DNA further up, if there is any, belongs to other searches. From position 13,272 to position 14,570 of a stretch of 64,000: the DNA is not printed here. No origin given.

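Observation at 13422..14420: Truncated P4-type integrase homolog translationally coupled to lepA, with no island or tRNA target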

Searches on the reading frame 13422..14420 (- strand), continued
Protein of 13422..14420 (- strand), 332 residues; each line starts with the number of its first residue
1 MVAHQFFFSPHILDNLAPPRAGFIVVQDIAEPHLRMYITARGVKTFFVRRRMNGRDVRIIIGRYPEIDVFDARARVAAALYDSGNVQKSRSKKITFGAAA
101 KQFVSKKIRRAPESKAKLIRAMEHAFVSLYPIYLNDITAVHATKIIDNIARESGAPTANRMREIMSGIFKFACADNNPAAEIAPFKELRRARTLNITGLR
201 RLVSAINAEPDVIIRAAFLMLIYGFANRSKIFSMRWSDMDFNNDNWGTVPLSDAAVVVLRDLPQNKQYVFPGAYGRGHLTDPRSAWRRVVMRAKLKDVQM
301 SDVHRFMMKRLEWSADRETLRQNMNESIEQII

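Call 12: find_encoding_contigs(protein=P0013, flank=6000, max_places=2)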
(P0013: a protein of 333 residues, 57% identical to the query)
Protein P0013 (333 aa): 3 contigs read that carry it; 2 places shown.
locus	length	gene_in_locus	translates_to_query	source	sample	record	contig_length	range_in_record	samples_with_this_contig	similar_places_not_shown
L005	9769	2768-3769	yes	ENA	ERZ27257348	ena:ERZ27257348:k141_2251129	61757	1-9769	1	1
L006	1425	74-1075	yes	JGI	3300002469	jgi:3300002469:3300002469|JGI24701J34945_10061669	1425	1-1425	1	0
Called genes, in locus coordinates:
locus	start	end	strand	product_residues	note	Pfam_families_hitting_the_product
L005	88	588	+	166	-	-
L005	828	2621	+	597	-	PF00009:GTP_EFTU, PF03144:GTP_EFTU_D2, PF00679:EFG_C, PF06421:LepA_C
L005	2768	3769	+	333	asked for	PF13356:Arm-DNA-bind_3 (weak), PF22022:Phage_int_M (weak)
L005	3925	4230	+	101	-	PF00550:PP-binding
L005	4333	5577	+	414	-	PF00109:ketoacyl-synt, PF02801:Ketoacyl-synt_C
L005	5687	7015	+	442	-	PF02618:YceG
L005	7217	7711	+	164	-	-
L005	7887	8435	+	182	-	PF13505:OMP_b-brl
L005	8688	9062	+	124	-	PF00164:Ribosom_S12_S23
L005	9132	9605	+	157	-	PF00177:Ribosomal_S7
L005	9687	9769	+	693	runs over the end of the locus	PF00009:GTP_EFTU, PF03144:GTP_EFTU_D2, PF22042:EF-G_D2, PF14492:EFG_III, PF16658:RF3_C (weak), PF03764:EFG_IV, PF00679:EFG_C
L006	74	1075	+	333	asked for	PF13356:Arm-DNA-bind_3 (weak), PF22022:Phage_int_M (weak)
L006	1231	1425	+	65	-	?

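Call 14: find_related_loci(query=A1, collection=genome_contigs, flank=5000)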
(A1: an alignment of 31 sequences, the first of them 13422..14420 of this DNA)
Query A1 (332 aa) in genome_contigs; peptide patterns used: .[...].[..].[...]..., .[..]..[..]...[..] (x = any residue, [..] = any of these).
372 stretches matched a pattern; 294 encode a relative of the query (tblastn E <= 1e-3); the best 80 are kept; 80 distinct loci.
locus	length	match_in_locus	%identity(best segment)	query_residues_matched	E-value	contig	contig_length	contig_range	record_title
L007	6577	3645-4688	56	2-331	3e-129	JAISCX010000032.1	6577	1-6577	MAG: Rickettsiales bacterium isolate Gx485_bin105 k119_895957, whole genome shotgun sequence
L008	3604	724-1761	56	2-331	3e-130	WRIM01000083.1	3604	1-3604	MAG: Alphaproteobacteria bacterium isolate Nt197P3bin44 Ga0082212_10070659, whole genome shotgun sequence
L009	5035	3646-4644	56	2-332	9e-121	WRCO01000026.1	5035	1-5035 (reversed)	MAG: Alphaproteobacteria bacterium isolate Lab288P3bin136 Ga0123353_10086969, whole genome shotgun sequence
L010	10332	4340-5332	54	2-330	3e-116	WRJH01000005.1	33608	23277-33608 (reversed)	MAG: Alphaproteobacteria bacterium isolate Nt197P3bin78 Ga0082212_10001579, whole genome shotgun sequence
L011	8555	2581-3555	58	2-324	1e-115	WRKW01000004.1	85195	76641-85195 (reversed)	MAG: Alphaproteobacteria bacterium isolate Th196P3bin127 Ga0099364_10000282, whole genome shotgun sequence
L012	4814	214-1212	52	2-332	1e-111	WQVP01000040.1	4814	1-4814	MAG: Alphaproteobacteria bacterium isolate Emb289P1bin35 Ga0123355_10091760, whole genome shotgun sequence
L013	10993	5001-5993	51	1-331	4e-108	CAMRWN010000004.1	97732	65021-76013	MAG TPA_asm: uncultured Alphaproteobacteria bacterium isolate SRR13573576_bin.40_metawrap_v1.3_MAG genome assembly, cont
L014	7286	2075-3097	55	2-332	6e-108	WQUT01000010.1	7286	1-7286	MAG: Proteobacteria bacterium isolate Cu122P5bin52 JGI20166J26741_10361338, whole genome shotgun sequence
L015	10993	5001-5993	50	2-332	8e-108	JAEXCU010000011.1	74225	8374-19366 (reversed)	MAG: Proteobacteria bacterium isolate OH_HBB_125 k127_405824, whole genome shotgun sequence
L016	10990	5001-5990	51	2-331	8e-108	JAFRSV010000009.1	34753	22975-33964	MAG: Alphaproteobacteria bacterium isolate RGIG2769 Goat_Omasum-5__c561859, whole genome shotgun sequence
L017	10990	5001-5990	50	2-331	2e-107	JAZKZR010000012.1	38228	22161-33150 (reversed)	MAG: Candidatus Enterousia sp. isolate T1900045086_TC20190080.MAGScoT_cleanbin_000026 SGB_4685_k141_341125, whole genome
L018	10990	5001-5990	50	2-331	1e-106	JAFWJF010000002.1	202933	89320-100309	MAG: Alphaproteobacteria bacterium isolate RGIG5789 Sheep_Ileum-5__c70501, whole genome shotgun sequence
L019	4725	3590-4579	50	2-331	1e-106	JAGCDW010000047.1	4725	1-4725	MAG: Alphaproteobacteria bacterium isolate RGIG9702 Yak_Omasum-2__c555857, whole genome shotgun sequence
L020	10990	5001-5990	51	2-331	4e-106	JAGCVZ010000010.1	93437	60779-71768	MAG: Alphaproteobacteria bacterium isolate RGIG10173 Yak_Rumen-4__c1369944, whole genome shotgun sequence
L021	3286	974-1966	50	2-332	2e-108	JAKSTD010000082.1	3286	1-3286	MAG: Alphaproteobacteria bacterium isolate Horse_feces298 MAG298_82, whole genome shotgun sequence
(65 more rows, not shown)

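Call 22: search_protein_representatives(alignment_id=A1)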
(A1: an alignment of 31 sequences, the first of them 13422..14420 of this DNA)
Query: 31 sequences, 333 profile positions. Proteins with E-value up to 0.001 (for the whole library): 27657; up to 1e-10: 7583; up to 1e-30: 404. The best 150 are listed.
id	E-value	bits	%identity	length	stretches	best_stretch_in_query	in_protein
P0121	6.0e-133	459.6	-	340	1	1-330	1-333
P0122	4.3e-124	430.4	-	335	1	4-330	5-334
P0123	2.2e-114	398.5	-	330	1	1-330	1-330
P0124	1.0e-103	363.4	-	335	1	1-330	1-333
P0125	4.1e-97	341.7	-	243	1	1-240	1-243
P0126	3.0e-96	338.9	-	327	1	1-331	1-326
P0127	1.8e-92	326.5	-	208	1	128-331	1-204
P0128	5.4e-88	311.8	-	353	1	1-311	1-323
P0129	3.3e-72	259.9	-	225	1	175-331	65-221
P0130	8.7e-69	248.6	-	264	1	107-274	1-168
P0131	4.6e-65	236.4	-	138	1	1-132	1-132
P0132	6.1e-55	203.1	-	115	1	1-114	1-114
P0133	4.8e-52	193.6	-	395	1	1-304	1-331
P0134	4.1e-51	190.5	-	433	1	6-301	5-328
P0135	6.7e-51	189.8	-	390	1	5-311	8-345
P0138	1.9e-48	181.7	-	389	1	4-306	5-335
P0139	2.8e-48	181.2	-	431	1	3-307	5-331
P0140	7.9e-47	176.4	-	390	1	6-304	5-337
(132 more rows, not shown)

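Call 31: find_encoding_contigs(protein=P0128, flank=5000, max_places=3)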
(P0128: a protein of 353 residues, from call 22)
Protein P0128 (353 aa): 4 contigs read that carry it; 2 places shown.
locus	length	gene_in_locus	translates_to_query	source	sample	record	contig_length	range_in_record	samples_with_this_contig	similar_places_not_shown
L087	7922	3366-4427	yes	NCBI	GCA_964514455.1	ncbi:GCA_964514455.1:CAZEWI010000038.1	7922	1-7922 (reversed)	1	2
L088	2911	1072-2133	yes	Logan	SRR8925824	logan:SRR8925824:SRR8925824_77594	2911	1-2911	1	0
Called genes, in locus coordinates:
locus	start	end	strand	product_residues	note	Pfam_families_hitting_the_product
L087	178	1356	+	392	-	-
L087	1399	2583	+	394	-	PF00890:FAD_binding_2 (weak), PF01266:DAO (faint), PF01946:Thi4 (faint), PF03486:HI0933_like, PF07992:Pyr_redox_2, PF13738:Pyr_redox_3 (faint), PF22780:HI0933_like_1st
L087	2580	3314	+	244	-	PF01643:Acyl-ACP_TE, PF20791:Acyl-ACP_TE_C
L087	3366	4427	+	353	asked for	PF13356:Arm-DNA-bind_3 (weak), PF22022:Phage_int_M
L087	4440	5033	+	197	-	PF21176:RecR_HhH, PF13662:Toprim_4, PF21175:RecR_C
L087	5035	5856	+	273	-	PF00398:RrnaAD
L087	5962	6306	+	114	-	-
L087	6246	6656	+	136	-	-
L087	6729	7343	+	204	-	PF12710:HAD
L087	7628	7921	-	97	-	?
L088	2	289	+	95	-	?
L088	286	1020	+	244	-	PF01643:Acyl-ACP_TE, PF20791:Acyl-ACP_TE_C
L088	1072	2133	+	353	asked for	PF13356:Arm-DNA-bind_3 (weak), PF22022:Phage_int_M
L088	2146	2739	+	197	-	PF21176:RecR_HhH, PF13662:Toprim_4, PF21175:RecR_C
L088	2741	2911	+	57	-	?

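Call 32: find_encoding_contigs(protein=P0126, flank=5000, max_places=3)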
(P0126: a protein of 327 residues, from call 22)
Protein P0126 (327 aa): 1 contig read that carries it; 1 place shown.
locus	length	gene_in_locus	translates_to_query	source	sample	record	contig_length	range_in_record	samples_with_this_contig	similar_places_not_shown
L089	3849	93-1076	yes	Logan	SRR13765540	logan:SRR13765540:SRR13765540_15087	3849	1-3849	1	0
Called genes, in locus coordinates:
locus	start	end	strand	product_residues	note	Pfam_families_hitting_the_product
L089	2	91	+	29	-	?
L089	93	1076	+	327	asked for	PF13356:Arm-DNA-bind_3 (weak)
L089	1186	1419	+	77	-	PF14573:PP-binding_2 (weak), PF00550:PP-binding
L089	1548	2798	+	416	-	PF00109:ketoacyl-synt, PF02801:Ketoacyl-synt_C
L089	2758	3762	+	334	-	PF02618:YceG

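Call 35: predict_structure(alignment_id=A1)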
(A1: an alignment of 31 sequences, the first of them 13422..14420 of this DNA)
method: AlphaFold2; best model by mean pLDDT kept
length: 332 residues; sequences in the alignment: 31
mean_pLDDT: 89.1   pTM: 0.50
mean pLDDT of the five models: 89.1, 88.9, 87.4, 86.6, 79.8
residues with pLDDT >= 90: 241; 70-90: 65; 50-70: 19; < 50: 7
segments of 3 or more residues with pLDDT < 50: 87-90
pLDDT, mean of each block of 10 residues (from residue 1): 79 92 94 95 95 87 95 93 61 84 93 93 95 93 95 90 95 86 80 83 95 93 91 92 93 96 89 57 87 90 92 94 95 86
secondary structure, 60 per line:
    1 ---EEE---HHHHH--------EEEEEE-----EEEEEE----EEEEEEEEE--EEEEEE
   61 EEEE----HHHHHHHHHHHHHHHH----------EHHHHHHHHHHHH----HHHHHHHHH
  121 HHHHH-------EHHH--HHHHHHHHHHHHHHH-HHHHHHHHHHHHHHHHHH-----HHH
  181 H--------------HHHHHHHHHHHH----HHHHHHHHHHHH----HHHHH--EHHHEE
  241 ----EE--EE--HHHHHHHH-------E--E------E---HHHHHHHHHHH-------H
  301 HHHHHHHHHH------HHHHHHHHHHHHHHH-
elements in order: E4-6 H10-14 E23-28 E34-39 E44-52 E55-64 H69-84 H96-107 H112-125 H139-153 H155-172 H178-181 H196-207 H212-223 H228-232 H253-260 H282-292 H300-310 H317-331

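Call 38: fold_search(model_id=the predicted structure, library=pdb)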
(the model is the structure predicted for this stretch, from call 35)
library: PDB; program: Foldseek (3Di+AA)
matches with E <= 10: 473; with E <= 0.001: 21
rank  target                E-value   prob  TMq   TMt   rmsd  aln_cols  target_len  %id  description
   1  1z1g_B                5.9e-08  1.00  0.44  0.44  11.5       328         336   16  Crystal structure of a lambda integrase tetramer bound to a Holliday junction (released 2005-06-28)
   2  1z1b_A                1.2e-07  1.00  0.43  0.42  12.2       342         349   16  Crystal structure of a lambda integrase dimer bound to a COC' core site (released 2005-06-28)
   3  1z1b_B                1.7e-07  1.00  0.44  0.43  11.1       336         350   16  Crystal structure of a lambda integrase dimer bound to a COC' core site (released 2005-06-28)
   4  5j0n_G                3.0e-07  1.00  0.44  0.43  11.9       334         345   15  Lambda excision HJ intermediate (released 2017-02-08)
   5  5j0n_F                3.3e-07  1.00  0.42  0.40  16.0       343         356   16  Lambda excision HJ intermediate (released 2017-02-08)
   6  1z1g_A                5.6e-07  1.00  0.41  0.40  11.9       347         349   16  Crystal structure of a lambda integrase tetramer bound to a Holliday junction (released 2005-06-28)
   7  1z19_A                2.3e-06  1.00  0.41  0.48   7.2       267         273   15  Crystal structure of a lambda integrase(75-356) dimer bound to a COC' core site (released 2005-06-28)
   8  5j0n_E                5.3e-06  1.00  0.43  0.50   7.0       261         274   14  Lambda excision HJ intermediate (released 2017-02-08)
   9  5hxy_C                9.0e-06  1.00  0.31  0.36  16.2       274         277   14  Crystal structure of XerA recombinase (released 2017-02-01)
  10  5hxy_A                1.8e-05  1.00  0.31  0.37  15.9       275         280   13  Crystal structure of XerA recombinase (released 2017-02-01)
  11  5vfz                  2.2e-05  1.00  0.34  0.38  15.1       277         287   16  Integrase from mycobacterium phage Brujita (released 2018-04-18)
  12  5hxy_B                2.4e-05  1.00  0.30  0.36  16.7       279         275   14  Crystal structure of XerA recombinase (released 2017-02-01)
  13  1z19_B                3.0e-05  1.00  0.40  0.46   8.1       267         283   16  Crystal structure of a lambda integrase(75-356) dimer bound to a COC' core site (released 2005-06-28)
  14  1p7d_A                5.9e-05  1.00  0.42  0.48   6.4       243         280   14  Crystal structure of the Lambda Integrase (residues 75-356) bound to DNA (released 2003-08-12)
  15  6emy_B                1.2e-04  1.00  0.42  0.43   9.0       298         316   12  Structure of the Tn1549 transposon Integrase (aa 82-397, Y379F) in complex with transposon right end DNA (released 2018-04-04)
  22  3rmp_C                2.4e-03  1.00  0.20  0.79   2.4        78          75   20  Structural basis for the recognition of attP substrates by P4-like integrases (released 2012-04-25)
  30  2kob_MODEL_1_A        5.4e-02  1.00  0.26  0.75   2.1       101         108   22  Solution NMR structure of CLOLEP_01837 (fragment 61-160) from Clostridium leptum. Northeast Structural Genomic (released 2009-09-29)
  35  2kj9_MODEL_1_A        1.5e-01  1.00  0.26  0.69   4.9       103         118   17  NMR structure of IntB phage-integrase-like protein fragment 90-199 from Erwinia carotova subsp. atroseptica: N (released 2009-07-07)
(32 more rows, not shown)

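Call 41: list_cluster_members(proteins=[P0121, P0123, P0126, P0128, P0133, P0134, P0135, P0138, P0139, P0140])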
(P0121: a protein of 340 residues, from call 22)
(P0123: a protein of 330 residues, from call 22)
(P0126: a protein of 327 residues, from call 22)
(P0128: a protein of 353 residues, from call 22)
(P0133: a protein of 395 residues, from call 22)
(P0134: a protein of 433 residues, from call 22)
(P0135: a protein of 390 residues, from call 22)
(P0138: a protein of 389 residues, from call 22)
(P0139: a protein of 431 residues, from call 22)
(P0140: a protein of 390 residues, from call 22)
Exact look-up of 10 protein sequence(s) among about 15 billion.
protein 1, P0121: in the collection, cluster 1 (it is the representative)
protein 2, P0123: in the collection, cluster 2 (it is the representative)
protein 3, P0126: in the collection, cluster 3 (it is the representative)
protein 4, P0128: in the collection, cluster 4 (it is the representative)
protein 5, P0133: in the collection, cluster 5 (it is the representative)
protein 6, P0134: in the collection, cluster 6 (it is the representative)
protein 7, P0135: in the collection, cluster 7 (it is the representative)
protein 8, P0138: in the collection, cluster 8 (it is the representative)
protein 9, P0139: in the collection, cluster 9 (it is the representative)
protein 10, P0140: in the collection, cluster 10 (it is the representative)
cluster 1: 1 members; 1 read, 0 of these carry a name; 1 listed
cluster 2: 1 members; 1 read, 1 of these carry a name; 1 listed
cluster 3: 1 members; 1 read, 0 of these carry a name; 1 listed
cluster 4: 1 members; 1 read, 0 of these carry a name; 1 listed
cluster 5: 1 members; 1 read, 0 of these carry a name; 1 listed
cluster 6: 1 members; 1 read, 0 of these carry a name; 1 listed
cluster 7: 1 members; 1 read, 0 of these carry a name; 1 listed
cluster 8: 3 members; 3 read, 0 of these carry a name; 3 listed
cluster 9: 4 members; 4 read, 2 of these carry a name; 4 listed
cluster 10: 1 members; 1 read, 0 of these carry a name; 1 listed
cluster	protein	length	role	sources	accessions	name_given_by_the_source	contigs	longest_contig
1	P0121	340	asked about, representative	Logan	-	-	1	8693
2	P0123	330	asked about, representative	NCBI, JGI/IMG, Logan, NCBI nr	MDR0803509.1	MAG: hypothetical protein LBO08_00255 [Rickettsiales bacterium] | integrase | hypothetical protein [Rickettsiales bacterium]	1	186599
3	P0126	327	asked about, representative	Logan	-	-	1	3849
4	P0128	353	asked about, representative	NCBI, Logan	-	-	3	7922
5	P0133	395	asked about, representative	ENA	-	-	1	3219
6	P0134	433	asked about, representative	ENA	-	-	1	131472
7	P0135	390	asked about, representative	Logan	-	-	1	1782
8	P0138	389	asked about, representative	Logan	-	-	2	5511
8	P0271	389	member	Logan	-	-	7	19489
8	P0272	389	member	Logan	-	-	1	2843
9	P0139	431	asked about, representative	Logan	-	-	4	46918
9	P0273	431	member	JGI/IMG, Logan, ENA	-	integrase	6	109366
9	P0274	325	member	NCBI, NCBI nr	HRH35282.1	MAG TPA: integrase arm-type DNA-binding domain-containing protein, partial ... | integrase arm-type DNA-binding domain-containing protein [Catalimonadaceae bacterium]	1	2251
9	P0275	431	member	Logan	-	-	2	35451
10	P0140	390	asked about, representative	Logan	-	-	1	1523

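Call 42: find_encoding_contigs(protein=P0123, flank=6000, max_places=2)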
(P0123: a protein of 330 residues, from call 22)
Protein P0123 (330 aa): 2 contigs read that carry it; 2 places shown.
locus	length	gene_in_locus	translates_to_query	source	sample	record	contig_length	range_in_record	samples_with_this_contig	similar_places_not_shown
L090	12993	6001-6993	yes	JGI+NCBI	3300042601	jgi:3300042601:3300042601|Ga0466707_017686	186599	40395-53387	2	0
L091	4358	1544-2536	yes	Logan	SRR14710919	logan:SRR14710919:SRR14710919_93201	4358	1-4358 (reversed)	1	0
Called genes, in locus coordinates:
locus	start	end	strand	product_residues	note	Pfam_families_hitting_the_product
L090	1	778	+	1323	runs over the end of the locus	-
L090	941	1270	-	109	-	PF02033:RBFA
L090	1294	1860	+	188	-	PF09335:VTT_dom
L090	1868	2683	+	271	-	PF00005:ABC_tran, PF13304:AAA_21 (faint)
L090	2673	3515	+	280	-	-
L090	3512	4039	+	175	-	PF02698:DUF218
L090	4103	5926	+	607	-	PF00009:GTP_EFTU, PF03144:GTP_EFTU_D2, PF00679:EFG_C, PF06421:LepA_C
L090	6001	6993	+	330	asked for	PF22022:Phage_int_M (faint)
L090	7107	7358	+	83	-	PF00550:PP-binding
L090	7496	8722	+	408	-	PF00109:ketoacyl-synt, PF00108:Thiolase_N (faint), PF02801:Ketoacyl-synt_C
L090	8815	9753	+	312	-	PF02618:YceG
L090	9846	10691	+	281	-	PF13505:OMP_b-brl (faint)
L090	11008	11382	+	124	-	PF00164:Ribosom_S12_S23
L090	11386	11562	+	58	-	-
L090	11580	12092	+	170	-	PF00177:Ribosomal_S7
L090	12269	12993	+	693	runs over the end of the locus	PF00009:GTP_EFTU, PF03144:GTP_EFTU_D2, PF22042:EF-G_D2, PF14492:EFG_III, PF16658:RF3_C (weak), PF03764:EFG_IV, PF00679:EFG_C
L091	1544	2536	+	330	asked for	PF22022:Phage_int_M (faint)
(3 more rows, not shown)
